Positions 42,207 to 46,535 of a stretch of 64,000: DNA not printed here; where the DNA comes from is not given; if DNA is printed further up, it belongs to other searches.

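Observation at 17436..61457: Five copies of a two-block regulatory element in front of every structural operon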

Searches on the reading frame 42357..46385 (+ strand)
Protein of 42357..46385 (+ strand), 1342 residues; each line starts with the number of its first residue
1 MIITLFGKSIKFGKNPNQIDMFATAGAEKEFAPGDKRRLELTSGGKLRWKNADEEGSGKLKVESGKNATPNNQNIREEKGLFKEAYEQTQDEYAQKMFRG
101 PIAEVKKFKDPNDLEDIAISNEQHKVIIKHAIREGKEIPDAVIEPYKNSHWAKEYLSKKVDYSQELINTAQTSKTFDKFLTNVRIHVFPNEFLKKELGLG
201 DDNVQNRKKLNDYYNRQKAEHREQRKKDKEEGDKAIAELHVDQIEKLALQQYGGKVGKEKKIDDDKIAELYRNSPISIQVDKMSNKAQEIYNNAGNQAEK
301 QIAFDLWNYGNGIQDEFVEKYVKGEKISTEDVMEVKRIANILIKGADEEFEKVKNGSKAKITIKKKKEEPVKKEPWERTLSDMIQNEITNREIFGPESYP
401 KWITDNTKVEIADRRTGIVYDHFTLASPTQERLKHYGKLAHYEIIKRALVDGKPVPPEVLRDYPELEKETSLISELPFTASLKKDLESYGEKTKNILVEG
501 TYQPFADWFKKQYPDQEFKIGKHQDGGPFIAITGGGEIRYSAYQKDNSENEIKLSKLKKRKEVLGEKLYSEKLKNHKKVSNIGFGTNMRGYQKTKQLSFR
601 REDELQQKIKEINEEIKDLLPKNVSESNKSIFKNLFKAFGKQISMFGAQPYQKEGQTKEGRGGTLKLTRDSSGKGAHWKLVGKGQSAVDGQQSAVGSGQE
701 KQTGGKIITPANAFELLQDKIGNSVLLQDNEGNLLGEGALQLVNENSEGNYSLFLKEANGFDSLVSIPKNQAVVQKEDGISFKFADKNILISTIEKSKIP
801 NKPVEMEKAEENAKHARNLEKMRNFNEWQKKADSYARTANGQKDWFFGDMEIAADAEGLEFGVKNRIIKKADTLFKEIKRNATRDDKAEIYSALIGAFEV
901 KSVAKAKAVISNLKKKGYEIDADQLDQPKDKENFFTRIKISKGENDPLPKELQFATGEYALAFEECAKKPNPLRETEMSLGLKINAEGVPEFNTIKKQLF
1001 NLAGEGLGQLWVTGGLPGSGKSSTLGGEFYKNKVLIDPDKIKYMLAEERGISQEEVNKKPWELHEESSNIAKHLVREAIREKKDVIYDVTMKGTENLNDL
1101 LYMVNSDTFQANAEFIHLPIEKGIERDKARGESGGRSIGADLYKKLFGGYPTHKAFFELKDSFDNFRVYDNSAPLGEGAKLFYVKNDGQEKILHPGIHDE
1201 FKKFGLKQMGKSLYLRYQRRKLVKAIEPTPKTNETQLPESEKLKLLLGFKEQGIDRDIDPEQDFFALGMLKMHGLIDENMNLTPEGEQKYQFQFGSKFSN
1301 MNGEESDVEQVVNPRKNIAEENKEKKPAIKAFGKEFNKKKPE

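Call 8: search_protein_families(library=pfam, proteins=[window:42357-46385:+])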
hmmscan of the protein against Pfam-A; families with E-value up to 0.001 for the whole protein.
window:42357-46385:+ (1342 aa): 2 families
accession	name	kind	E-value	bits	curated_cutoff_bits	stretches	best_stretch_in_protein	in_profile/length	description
PF06414.18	Zeta_toxin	-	1.7e-11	44.4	22.3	1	1012-1172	20-188/199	Zeta toxin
PF13671.12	AAA_33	-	5.2e-08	33.7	27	1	1010-1136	1-124/143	AAA domain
